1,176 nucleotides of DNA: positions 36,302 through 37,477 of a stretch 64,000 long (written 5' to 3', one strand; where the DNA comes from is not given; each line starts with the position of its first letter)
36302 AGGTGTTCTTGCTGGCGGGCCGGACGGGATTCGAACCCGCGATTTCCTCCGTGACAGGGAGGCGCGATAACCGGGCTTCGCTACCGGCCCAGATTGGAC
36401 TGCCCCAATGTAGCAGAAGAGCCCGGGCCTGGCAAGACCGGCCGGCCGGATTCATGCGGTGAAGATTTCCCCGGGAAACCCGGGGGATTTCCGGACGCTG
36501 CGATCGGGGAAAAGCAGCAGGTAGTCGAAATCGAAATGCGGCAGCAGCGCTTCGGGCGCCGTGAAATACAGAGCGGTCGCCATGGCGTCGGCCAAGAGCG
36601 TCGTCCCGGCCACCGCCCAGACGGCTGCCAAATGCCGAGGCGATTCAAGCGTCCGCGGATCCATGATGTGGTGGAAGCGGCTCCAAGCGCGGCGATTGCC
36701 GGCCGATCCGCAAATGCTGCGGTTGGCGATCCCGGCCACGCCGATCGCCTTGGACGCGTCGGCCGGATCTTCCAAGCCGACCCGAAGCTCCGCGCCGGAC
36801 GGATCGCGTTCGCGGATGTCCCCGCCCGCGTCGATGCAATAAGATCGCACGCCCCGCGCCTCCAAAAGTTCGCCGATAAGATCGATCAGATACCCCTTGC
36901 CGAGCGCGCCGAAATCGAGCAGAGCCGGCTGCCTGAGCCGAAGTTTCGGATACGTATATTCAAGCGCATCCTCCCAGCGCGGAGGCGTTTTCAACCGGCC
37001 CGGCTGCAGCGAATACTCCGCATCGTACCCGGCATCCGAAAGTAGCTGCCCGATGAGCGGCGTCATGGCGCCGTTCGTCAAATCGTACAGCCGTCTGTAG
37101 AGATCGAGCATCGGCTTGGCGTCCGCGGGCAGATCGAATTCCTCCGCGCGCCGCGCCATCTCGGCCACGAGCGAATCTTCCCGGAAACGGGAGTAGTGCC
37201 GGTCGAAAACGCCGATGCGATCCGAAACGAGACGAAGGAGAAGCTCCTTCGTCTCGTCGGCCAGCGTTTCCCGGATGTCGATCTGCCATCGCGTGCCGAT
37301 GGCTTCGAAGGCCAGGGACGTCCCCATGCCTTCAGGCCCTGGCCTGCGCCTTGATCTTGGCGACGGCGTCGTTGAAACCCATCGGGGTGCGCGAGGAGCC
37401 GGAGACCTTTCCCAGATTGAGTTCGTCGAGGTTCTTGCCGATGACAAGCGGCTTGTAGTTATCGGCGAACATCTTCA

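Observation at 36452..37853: Extracytoplasmic flavinylation pair: FMN-binding-domain lipoprotein + ApbE flavin transferase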

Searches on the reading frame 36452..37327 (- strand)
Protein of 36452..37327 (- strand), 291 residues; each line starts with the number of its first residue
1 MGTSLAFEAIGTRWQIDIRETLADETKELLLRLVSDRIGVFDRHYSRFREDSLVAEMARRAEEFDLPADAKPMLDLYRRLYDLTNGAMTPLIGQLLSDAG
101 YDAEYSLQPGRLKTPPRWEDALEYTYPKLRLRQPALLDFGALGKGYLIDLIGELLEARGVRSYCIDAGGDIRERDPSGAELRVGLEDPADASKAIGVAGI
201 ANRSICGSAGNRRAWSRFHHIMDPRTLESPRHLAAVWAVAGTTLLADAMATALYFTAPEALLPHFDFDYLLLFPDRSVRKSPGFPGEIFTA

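Call 3: search_protein_families(library=pfam, proteins=[window:36452-37327:-], max_evalue=1)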
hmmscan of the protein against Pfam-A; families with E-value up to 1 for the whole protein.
window:36452-37327:- (291 aa): 3 families
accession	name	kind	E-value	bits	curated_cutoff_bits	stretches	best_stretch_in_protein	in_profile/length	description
PF02424.20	ApbE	-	2.6e-39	135.8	25.6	1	11-260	2-250/266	ApbE family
PF11167.13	DUF2953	-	0.028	15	22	1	182-215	2-35/53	Protein of unknown function (DUF2953)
PF13679.12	Methyltransf_32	-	0.37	11.2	27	1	133-173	26-67/143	Methyltransferase domain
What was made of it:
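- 36452..37327 (-): Leaderless ApbE-family FAD:protein FMN transferase, 291 aa. Pfam PF02424 at 2.6e-39 (call 3).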

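Call 4: search_protein_families(library=ncbifam, proteins=[window:36452-37327:-], max_evalue=1)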
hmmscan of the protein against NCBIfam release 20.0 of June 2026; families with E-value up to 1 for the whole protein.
window:36452-37327:- (291 aa): 1 family
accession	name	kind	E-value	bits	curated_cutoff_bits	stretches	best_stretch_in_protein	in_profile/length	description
NF007774.0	PRK10461.1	equivalog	8.9e-15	54.4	498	2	137-259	181-311/351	FAD:protein FMN transferase ApbE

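Call 36: search_solved_structures(query=window:36452-37327:-, max_evalue=0.001, show_alignments=3)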
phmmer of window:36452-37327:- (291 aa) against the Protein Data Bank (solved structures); distinct sequences matched with E-value up to 0.001: 13.
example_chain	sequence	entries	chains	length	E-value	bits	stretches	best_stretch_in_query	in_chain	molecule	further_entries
5mgy_H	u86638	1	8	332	2.5e-15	59.8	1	136-262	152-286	FAD:protein FMN transferase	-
4xgw_A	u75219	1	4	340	8.3e-14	54.8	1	6-260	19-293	FAD:protein FMN transferase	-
2o18_A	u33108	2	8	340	3e-13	53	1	6-260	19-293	Thiamine biosynthesis lipoprotein apbE | FAD:protein FMN transferase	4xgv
4xdt_A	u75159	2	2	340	3.5e-13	52.8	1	45-285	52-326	FAD:protein FMN transferase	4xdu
4ifu_A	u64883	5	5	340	1.3e-12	50.9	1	129-285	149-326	FAD:protein FMN transferase | Thiamine biosynthesis lipoprotein ApbE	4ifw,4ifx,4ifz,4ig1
4xgx_A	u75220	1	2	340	1.8e-12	50.4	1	8-260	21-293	FAD:protein FMN transferase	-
7mgt_A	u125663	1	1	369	3.6e-12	49.5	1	130-285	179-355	FAD:protein FMN transferase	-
4xdr_A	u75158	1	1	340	1.5e-11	47.5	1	129-285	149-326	FAD:protein FMN transferase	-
3pnd_A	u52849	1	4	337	3.2e-11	46.3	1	8-255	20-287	Thiamine biosynthesis lipoprotein ApbE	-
6nxi_A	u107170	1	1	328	2e-09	40.5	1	40-258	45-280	FAD:protein FMN transferase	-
1vrm_A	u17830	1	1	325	4e-09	39.5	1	78-257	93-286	hypothetical protein TM1553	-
7esa_A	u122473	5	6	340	2e-08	37.2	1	134-285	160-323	FAD:protein FMN transferase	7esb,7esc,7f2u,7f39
6nxj_A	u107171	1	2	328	4.7e-08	35.9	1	40-257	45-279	FAD:protein FMN transferase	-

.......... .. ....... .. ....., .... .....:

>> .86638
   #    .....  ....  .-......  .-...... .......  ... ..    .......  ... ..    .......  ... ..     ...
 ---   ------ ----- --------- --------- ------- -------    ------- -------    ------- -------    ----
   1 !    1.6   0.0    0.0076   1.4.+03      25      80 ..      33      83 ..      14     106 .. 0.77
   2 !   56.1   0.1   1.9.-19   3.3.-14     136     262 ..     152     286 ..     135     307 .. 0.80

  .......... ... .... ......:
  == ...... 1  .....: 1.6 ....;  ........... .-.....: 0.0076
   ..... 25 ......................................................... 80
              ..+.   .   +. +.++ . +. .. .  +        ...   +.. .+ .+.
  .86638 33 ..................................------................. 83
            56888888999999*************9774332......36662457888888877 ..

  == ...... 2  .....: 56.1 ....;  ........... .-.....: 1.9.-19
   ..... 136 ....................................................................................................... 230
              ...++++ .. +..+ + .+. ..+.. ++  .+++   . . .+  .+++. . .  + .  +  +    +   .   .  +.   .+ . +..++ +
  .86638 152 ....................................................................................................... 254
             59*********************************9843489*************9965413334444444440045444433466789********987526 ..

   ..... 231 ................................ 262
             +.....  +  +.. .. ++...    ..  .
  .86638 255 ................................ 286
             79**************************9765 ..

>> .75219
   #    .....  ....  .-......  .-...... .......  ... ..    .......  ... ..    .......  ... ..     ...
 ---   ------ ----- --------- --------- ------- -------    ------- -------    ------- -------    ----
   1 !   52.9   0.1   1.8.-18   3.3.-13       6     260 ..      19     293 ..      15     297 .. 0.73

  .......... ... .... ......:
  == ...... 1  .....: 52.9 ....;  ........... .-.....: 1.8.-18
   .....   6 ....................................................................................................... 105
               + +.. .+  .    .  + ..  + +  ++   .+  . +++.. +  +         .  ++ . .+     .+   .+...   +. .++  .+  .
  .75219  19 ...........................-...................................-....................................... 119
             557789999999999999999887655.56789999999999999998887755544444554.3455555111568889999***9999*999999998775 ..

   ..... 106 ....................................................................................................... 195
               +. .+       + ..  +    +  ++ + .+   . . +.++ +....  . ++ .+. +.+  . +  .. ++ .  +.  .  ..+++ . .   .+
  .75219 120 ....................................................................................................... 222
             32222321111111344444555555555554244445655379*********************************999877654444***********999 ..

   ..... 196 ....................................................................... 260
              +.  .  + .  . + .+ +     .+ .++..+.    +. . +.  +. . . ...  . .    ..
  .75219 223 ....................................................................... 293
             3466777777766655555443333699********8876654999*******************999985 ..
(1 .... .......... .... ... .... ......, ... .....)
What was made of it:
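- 36452..37327 (-): It aligns to solved ApbE structures 5mgy, 4xgw and 2o18, including the H-x-x-D-P and A-D-x-x-x-T motifs (call 36).
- Alignment to solved ApbE structures with the catalytic His and the Mg-binding Asp/Thr (call 36).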

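Call 44: find_homologous_proteins(query=window:36452-37327:-, max_evalue=1e-10)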
Query window:36452-37327:- (291 aa): 3865 proteins with E <= 1e-10 among 7695 candidates; the best 120 are listed.
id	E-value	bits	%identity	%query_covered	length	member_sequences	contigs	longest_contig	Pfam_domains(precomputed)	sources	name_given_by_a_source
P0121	2.0e-191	653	100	100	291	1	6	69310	PF02424.21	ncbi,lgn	-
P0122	2.0e-134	466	69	100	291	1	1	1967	PF02424.21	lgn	-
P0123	2.7e-133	462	70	100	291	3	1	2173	PF02424.21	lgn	-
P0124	3.6e-133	461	68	99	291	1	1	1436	PF02424.21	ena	-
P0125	2.0e-132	459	70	100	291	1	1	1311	PF02424.21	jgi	-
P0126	3.7e-132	458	69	100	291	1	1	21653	PF02424.21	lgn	-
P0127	7.1e-128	444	67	99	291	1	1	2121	PF02424.21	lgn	-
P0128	9.2e-127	440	67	99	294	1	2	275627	PF02424.21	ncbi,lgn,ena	-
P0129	7.4e-125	434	66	99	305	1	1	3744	PF02424.21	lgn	-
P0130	3.9e-121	422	66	100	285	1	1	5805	PF02424.21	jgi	jgi:thiamine biosynthesis lipoprotein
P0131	8.7e-117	408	63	100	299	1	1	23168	PF02424.21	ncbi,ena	-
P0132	7.1e-114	398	59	98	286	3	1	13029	PF02424.21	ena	-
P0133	7.6e-114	398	60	99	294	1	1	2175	PF02424.21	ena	-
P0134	9.6e-114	398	59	99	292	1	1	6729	PF02424.21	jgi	jgi:thiamine biosynthesis lipoprotein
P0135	5.7e-113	395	60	99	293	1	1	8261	PF02424.21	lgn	-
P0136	1.2e-112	394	59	99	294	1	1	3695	PF02424.21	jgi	jgi:thiamine biosynthesis lipoprotein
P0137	1.4e-112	394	59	99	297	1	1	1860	PF02424.21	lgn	-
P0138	1.6e-112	394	62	99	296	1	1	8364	PF02424.21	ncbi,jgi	ncbi:MAG: hypothetical protein RLZZ324_131 [Candidatus Parcubacteria bacterium]|jgi:thiamine biosynt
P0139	1.8e-112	393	60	97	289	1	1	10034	PF02424.21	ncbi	-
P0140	2.2e-112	393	60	100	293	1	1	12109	PF02424.21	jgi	jgi:thiamine biosynthesis lipoprotein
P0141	3.4e-112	393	60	100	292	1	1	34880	PF02424.21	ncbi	ncbi:MAG: FAD:protein FMN transferase [Patescibacteria group bacterium]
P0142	4.1e-112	392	59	98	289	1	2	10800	PF02424.21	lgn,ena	-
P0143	7.8e-112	391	59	99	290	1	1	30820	PF02424.21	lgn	-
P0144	1.3e-111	391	60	99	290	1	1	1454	PF02424.21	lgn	-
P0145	1.7e-111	390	58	98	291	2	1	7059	PF02424.21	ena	-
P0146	2.0e-111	390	58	98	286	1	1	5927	PF02424.21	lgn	-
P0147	2.2e-111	390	58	98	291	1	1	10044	PF02424.21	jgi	jgi:thiamine biosynthesis lipoprotein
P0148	3.3e-111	389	61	99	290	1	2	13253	PF02424.21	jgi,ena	-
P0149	4.7e-111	389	58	98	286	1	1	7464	PF02424.21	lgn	-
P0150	5.1e-111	389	58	98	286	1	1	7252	PF02424.21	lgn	-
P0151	5.1e-111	389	58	98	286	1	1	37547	PF02424.21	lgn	-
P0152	6.3e-111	388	58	98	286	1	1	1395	PF02424.21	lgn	-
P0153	8.6e-111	388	60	98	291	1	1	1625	PF02424.21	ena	-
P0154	1.2e-110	387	58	98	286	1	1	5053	PF02424.21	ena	-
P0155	1.2e-110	387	59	99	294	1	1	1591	PF02424.21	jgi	jgi:thiamine biosynthesis lipoprotein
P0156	1.6e-110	387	58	98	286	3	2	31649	PF02424.21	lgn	-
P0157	3.1e-110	386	59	99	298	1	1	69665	PF02424.21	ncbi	-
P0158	4.7e-110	386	58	99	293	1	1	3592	PF02424.21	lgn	-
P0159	5.7e-110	385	58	98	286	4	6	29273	PF02424.21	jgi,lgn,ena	-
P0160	5.7e-110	385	58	98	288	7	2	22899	PF02424.21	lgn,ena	-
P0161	8.9e-110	385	60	98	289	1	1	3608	PF02424.21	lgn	-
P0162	1.4e-109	384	59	99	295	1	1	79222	PF02424.21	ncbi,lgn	-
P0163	1.7e-109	384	57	99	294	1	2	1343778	PF02424.21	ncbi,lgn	-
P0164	2.0e-109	383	60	98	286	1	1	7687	PF02424.21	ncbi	-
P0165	2.4e-109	383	58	100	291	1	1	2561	PF02424.21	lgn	-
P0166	2.6e-109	383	60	98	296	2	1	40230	PF02424.21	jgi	-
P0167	3.3e-109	383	57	100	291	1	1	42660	PF02424.21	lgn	-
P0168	5.5e-109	382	59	100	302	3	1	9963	PF02424.21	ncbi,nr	ncbi:MAG TPA: FAD:protein FMN transferase [Candidatus Saccharimonadales bacterium]|nr:FAD:protein FM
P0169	8.0e-109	382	57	98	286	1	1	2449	PF02424.21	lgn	-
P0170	1.3e-108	381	59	99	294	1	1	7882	PF02424.21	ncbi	-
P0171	1.4e-108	381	60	98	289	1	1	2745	PF02424.21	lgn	-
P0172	1.9e-108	380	58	99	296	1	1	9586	PF02424.21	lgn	-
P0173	2.9e-108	380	59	99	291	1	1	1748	PF02424.21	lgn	-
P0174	3.4e-108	379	58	99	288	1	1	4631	PF02424.21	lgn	-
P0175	4.3e-108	379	58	97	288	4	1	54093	PF02424.21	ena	-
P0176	4.6e-108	379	59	99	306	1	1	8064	PF02424.21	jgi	jgi:thiamine biosynthesis lipoprotein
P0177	6.1e-108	379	56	100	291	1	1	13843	PF02424.21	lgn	-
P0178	6.1e-108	379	58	99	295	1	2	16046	PF02424.21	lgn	-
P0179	7.0e-108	378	57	98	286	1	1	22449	PF02424.21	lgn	-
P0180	8.0e-108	378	60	97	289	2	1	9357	PF02424.21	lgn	-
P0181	1.2e-107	378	57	100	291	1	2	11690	PF02424.21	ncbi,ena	-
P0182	1.4e-107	377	58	99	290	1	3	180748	PF02424.21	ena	-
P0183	1.7e-107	377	58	100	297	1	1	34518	PF02424.21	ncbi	-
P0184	1.8e-107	377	56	99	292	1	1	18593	PF02424.21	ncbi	-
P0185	1.8e-107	377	57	99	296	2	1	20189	PF02424.21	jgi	jgi:thiamine biosynthesis lipoprotein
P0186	2.3e-107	377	57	100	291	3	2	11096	PF02424.21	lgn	-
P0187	2.9e-107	376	58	98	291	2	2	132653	PF02424.21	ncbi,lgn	-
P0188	3.5e-107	376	56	98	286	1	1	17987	PF02424.21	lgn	-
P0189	5.2e-107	376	58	100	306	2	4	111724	PF02424.21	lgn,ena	-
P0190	5.9e-107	375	56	99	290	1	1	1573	PF02424.21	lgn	-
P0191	6.1e-107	375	57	99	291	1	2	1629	PF02424.21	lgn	-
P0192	7.8e-107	375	56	99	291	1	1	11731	PF02424.21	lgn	-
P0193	8.4e-107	375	56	100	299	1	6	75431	PF02424.21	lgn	-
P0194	9.2e-107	375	58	100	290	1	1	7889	PF02424.21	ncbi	-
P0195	1.0e-106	375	59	99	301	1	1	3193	PF02424.21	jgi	jgi:FAD:protein FMN transferase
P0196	1.4e-106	374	56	99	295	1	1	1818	PF02424.21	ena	-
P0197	1.7e-106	374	57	99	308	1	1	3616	PF02424.21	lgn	-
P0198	2.0e-106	374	59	97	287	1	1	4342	PF02424.21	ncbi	-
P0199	2.0e-106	374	59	100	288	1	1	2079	PF02424.21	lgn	-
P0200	2.5e-106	373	58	99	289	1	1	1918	PF02424.21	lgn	-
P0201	2.6e-106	373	59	98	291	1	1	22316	PF02424.21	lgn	-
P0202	2.8e-106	373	55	99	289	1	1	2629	PF02424.21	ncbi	-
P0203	2.8e-106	373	58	99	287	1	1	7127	PF02424.21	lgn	-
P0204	3.5e-106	373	56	98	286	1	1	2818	PF02424.21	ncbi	-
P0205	4.8e-106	372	57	99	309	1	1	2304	PF02424.21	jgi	jgi:thiamine biosynthesis lipoprotein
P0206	5.4e-106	372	56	98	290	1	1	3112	PF02424.21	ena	-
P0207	5.6e-106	372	57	99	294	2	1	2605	PF02424.21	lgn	-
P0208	5.8e-106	372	54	100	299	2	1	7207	PF02424.21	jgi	jgi:thiamine biosynthesis lipoprotein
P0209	6.2e-106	372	57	98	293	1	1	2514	PF02424.21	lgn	-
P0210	6.5e-106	372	58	100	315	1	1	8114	PF02424.21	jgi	jgi:FAD:protein FMN transferase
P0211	8.6e-106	372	57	97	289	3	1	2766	PF02424.21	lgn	-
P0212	9.4e-106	371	58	99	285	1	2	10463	PF02424.21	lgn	-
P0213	1.0e-105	371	59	98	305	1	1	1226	PF02424.21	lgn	-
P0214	1.0e-105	371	56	100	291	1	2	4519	PF02424.21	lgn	-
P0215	1.1e-105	371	56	99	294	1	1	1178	PF02424.21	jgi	jgi:thiamine biosynthesis lipoprotein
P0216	1.2e-105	371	59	97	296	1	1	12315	PF02424.21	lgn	-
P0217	1.3e-105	371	55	98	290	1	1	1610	PF02424.21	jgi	jgi:thiamine biosynthesis lipoprotein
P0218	1.3e-105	371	59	100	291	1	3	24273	PF02424.21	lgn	-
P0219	1.3e-105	371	58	99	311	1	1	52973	PF02424.21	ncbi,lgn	-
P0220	1.5e-105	371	57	99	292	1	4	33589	PF02424.21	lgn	-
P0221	1.6e-105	371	57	98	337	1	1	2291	PF02424.21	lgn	-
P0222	1.9e-105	370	57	99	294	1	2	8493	PF02424.21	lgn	-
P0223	1.9e-105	370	58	99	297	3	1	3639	PF02424.21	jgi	-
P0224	2.0e-105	370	54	100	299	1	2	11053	PF02424.21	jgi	jgi:thiamine biosynthesis lipoprotein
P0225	2.2e-105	370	61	99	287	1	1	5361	PF02424.21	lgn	-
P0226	2.4e-105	370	57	98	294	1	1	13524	PF02424.21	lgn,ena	-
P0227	2.6e-105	370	54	99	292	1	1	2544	PF02424.21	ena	-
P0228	3.1e-105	370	56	99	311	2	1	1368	PF02424.21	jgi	jgi:thiamine biosynthesis lipoprotein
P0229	3.1e-105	370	57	99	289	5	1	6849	PF02424.21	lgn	-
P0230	3.6e-105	370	56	99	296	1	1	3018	PF02424.21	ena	-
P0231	4.2e-105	369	56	100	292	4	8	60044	PF02424.21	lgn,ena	-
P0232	4.3e-105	369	55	98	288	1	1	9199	PF02424.21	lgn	-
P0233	5.2e-105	369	54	99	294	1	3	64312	PF02424.21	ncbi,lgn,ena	-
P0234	5.5e-105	369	59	97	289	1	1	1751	PF02424.21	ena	-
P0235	6.0e-105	369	57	98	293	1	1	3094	PF02424.21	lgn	-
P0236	6.0e-105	369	60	99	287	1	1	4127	PF02424.21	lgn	-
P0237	6.5e-105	369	55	99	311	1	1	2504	PF02424.21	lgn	-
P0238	6.6e-105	369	56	99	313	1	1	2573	PF02424.21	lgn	-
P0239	6.9e-105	369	55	100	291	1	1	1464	PF02424.21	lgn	-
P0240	8.2e-105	368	57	100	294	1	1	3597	PF02424.21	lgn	-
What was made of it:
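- A trait this uniform across a family of more than 3,800 proteins (call 44) is unlikely to be a gene-calling artefact.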
